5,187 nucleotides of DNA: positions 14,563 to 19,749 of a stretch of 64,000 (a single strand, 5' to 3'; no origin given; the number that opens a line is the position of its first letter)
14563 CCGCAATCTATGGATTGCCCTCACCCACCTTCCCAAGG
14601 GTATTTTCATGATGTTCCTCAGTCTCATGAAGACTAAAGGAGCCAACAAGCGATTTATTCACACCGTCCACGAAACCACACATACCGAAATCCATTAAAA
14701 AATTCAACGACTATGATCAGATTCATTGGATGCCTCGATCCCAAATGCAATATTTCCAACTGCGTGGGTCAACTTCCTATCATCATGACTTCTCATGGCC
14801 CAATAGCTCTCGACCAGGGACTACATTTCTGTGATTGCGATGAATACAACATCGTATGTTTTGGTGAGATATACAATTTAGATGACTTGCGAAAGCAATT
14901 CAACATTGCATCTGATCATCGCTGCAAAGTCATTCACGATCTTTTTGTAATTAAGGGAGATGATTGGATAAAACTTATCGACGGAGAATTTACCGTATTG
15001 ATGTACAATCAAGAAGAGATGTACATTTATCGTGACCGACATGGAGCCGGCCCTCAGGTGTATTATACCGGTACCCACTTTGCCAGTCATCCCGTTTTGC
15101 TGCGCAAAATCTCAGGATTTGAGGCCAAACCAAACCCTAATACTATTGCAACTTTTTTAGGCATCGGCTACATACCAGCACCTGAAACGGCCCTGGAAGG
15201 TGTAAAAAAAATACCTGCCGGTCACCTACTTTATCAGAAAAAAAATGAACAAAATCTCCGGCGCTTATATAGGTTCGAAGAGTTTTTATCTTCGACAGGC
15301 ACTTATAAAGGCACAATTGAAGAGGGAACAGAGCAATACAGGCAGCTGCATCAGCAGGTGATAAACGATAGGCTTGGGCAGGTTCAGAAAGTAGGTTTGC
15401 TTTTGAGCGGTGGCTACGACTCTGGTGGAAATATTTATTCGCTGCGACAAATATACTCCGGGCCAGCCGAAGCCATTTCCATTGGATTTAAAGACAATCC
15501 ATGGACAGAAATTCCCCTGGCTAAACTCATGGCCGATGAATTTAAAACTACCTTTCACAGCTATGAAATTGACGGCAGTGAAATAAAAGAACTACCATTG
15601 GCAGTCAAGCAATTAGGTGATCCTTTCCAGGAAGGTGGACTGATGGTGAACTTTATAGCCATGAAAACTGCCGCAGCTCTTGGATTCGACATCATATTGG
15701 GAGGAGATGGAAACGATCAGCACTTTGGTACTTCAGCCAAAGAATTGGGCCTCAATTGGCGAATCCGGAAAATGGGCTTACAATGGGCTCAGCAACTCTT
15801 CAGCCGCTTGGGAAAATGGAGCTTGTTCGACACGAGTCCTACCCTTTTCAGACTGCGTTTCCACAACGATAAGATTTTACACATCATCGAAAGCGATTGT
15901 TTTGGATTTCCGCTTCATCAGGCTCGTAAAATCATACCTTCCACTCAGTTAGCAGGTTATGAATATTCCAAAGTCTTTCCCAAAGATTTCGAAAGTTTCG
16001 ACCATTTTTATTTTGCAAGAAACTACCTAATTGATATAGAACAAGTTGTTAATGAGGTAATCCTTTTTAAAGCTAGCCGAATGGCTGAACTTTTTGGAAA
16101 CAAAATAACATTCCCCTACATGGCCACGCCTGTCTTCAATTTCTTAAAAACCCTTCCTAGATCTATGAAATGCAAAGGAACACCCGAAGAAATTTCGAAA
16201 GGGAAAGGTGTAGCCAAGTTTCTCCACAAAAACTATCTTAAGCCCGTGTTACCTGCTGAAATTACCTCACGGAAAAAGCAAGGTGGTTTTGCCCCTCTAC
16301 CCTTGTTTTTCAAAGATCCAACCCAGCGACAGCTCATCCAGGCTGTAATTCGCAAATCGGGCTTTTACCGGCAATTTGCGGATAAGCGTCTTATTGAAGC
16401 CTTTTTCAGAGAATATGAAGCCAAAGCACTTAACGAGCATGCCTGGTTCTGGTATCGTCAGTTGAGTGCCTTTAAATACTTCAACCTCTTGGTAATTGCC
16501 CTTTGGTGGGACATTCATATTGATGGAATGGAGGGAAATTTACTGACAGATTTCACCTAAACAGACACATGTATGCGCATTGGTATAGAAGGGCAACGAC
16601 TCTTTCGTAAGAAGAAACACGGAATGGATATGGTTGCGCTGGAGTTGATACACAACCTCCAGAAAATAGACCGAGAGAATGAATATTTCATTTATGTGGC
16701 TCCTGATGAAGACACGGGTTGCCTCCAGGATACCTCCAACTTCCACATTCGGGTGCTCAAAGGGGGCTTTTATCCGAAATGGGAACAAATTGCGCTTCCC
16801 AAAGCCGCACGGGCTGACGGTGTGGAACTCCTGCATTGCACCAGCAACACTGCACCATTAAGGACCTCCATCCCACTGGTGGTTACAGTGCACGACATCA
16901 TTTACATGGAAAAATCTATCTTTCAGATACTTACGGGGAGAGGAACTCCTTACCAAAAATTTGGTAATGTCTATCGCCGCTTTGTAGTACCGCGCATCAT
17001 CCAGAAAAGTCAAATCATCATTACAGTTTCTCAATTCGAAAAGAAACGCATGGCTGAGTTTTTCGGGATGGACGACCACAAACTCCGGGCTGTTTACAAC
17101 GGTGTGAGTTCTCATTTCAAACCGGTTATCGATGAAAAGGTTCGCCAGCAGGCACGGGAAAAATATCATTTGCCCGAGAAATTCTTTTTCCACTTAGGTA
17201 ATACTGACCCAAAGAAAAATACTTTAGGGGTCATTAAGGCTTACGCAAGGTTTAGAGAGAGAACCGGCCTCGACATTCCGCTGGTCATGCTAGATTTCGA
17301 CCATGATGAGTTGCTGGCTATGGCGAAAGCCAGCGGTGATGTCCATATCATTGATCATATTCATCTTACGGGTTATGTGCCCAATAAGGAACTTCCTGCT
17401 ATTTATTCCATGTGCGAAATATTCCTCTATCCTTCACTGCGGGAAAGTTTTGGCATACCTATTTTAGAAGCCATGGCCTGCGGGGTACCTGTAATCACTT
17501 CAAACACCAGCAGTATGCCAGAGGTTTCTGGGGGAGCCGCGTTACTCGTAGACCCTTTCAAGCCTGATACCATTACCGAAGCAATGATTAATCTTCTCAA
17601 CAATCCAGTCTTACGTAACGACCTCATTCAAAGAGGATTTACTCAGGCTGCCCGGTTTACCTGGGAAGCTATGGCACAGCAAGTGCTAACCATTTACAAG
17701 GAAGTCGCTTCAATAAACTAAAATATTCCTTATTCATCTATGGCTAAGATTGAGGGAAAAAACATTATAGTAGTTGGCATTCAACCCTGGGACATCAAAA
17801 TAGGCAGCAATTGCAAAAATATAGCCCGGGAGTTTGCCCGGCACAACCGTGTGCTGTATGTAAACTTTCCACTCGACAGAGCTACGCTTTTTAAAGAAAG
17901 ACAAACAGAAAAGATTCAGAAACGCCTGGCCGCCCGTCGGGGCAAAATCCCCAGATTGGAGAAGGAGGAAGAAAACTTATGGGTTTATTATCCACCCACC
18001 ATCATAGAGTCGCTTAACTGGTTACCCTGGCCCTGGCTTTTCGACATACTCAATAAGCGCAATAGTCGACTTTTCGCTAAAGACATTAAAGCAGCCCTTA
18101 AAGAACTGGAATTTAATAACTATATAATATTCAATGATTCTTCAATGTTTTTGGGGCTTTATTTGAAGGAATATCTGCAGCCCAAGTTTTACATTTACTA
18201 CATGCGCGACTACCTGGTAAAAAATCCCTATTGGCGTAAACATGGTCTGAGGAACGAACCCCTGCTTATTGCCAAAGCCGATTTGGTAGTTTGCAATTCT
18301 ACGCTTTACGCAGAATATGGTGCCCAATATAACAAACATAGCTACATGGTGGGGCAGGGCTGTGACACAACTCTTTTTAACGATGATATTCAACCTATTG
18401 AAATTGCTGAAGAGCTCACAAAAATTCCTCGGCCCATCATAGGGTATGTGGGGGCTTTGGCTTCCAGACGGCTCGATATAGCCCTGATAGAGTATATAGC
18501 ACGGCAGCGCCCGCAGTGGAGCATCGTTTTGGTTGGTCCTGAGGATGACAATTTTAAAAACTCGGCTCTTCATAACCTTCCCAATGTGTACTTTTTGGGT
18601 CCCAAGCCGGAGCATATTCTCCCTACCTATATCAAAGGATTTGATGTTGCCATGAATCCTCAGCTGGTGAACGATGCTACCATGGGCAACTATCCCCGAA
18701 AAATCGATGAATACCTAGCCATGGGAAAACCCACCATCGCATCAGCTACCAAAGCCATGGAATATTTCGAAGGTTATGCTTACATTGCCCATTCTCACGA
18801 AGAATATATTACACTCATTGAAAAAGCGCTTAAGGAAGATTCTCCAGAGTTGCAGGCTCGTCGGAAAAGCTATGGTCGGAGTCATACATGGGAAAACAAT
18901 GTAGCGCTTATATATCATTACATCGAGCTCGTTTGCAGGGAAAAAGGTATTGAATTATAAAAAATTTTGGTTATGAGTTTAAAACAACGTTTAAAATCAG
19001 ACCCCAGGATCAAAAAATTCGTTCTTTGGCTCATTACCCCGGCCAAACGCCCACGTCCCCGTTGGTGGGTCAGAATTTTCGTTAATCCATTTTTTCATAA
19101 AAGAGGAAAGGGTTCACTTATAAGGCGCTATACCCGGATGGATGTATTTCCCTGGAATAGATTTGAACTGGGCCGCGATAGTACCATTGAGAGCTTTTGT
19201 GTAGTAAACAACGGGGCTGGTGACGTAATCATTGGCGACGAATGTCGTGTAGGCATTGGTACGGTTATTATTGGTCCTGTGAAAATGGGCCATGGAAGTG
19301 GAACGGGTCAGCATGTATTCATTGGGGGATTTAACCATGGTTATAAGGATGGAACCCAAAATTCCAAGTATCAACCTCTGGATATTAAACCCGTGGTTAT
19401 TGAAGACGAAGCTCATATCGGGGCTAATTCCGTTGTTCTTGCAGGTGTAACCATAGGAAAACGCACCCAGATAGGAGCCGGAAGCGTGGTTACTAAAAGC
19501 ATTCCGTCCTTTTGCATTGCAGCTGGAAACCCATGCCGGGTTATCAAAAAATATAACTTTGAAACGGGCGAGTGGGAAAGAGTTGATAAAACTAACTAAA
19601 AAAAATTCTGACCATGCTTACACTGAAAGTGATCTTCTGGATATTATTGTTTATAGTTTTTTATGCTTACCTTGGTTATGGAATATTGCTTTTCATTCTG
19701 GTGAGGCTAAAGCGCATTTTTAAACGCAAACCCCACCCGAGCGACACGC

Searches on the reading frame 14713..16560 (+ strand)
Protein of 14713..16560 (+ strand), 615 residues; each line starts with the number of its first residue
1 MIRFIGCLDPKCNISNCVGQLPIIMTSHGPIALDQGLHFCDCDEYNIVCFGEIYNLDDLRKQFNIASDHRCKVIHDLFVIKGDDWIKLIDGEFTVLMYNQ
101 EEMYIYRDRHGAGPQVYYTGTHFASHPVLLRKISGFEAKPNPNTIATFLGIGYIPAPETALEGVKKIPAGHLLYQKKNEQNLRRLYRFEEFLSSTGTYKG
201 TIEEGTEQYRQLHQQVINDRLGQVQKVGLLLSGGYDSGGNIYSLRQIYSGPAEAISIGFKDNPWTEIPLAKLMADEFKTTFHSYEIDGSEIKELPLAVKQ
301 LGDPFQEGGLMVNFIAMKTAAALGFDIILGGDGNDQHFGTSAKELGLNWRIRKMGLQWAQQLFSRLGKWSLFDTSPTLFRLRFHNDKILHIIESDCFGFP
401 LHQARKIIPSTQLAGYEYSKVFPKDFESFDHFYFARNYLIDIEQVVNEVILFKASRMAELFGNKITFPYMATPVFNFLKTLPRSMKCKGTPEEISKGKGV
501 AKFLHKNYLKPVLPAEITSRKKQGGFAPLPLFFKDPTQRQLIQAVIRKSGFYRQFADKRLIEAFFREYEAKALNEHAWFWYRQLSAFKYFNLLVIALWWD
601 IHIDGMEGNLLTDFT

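Call 40: search_protein_families(library=pfam, proteins=[window:14713-16560:+], max_evalue=0.001)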
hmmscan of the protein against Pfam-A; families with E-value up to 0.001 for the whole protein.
window:14713-16560:+ (615 aa): 3 families
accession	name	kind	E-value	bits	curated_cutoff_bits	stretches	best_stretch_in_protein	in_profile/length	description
PF00733.27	Asn_synthase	-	1.2e-28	101.2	21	1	209-580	2-343/354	Asparagine synthase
PF13537.11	GATase_7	-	9.3e-09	35.8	25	1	35-126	14-117/123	Glutamine amidotransferase domain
PF13522.11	GATase_6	-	0.00018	22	27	1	42-119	36-120/130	Glutamine amidotransferase domain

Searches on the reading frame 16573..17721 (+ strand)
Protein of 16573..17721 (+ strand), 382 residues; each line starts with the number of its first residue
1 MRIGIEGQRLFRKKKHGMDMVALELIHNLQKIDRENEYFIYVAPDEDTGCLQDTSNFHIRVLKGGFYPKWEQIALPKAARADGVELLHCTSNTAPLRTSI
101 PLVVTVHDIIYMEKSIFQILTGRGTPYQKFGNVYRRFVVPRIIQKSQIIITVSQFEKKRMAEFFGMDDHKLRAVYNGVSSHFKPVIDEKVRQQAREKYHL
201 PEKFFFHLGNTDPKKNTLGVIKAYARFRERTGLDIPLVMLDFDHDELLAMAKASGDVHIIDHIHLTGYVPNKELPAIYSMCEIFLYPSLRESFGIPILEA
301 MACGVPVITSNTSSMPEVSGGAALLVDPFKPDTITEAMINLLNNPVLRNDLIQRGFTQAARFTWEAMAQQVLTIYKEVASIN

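Call 40: search_protein_families(library=pfam, proteins=[window:16573-17721:+], max_evalue=0.001)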
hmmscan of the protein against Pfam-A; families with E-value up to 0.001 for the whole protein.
window:16573-17721:+ (382 aa): 6 families
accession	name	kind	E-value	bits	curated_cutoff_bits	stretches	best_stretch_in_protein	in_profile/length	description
PF00534.26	Glycos_transf_1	-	1.9e-33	115.9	26.4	1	195-355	6-169/172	Glycosyl transferases group 1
PF13692.12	Glyco_trans_1_4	-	1.5e-23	84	27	1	205-344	4-142/142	Glycosyl transferases group 1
PF13439.12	Glyco_transf_4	-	4.7e-15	56.5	28.5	1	17-179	3-167/170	Glycosyltransferase Family 4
PF13524.12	Glyco_trans_1_2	-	5.9e-10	39.7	25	1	262-372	28-143/144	Glycosyl transferase-like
PF20706.3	GT4-conflict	-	1.8e-08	34.2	26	1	181-339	176-334/385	Family 4 Glycosyltransferase in conflict systems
PF13579.12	Glyco_trans_4_4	-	4.3e-05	24.4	29.7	1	82-177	70-158/158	Glycosyl transferase 4-like domain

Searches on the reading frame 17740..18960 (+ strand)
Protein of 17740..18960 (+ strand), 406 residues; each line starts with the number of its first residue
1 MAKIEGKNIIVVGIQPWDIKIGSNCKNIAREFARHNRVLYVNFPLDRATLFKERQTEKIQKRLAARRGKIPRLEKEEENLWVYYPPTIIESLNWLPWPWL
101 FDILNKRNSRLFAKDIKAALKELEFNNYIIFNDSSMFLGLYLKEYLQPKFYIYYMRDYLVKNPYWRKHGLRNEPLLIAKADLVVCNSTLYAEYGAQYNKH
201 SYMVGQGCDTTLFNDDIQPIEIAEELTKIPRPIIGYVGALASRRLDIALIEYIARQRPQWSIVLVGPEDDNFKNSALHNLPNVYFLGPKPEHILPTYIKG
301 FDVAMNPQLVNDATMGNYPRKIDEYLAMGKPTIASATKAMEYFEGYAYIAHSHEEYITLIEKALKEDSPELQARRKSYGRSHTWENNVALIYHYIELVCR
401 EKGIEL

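Call 40: search_protein_families(library=pfam, proteins=[window:17740-18960:+], max_evalue=0.001)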
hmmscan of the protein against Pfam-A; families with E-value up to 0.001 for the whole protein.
window:17740-18960:+ (406 aa): 2 families
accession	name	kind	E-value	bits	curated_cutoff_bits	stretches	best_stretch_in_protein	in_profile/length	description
PF13692.12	Glyco_trans_1_4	-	4.7e-10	40.3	27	1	231-342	1-114/142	Glycosyl transferases group 1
PF00534.26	Glycos_transf_1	-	5.7e-10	39.4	26.4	1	229-381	13-171/172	Glycosyl transferases group 1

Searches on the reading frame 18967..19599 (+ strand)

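Call 40: search_protein_families(library=pfam, proteins=[window:18967-19599:+], max_evalue=0.001)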
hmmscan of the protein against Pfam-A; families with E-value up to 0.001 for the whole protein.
window:18967-19599:+ (210 aa): 3 families
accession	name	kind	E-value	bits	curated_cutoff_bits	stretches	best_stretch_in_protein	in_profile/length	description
PF00132.30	Hexapep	-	9.5e-16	57.2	27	1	143-177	2-36/36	Bacterial transferase hexapeptide (six repeats)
PF14602.12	Hexapep_2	-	5.9e-10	39.1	27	1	142-177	1-34/34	Hexapeptide repeat of succinyl-transferase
PF25084.1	LbH_EIF2B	-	3.1e-05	24.4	54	0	146-179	7-40/105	EIF2B subunit epsilon LbH domain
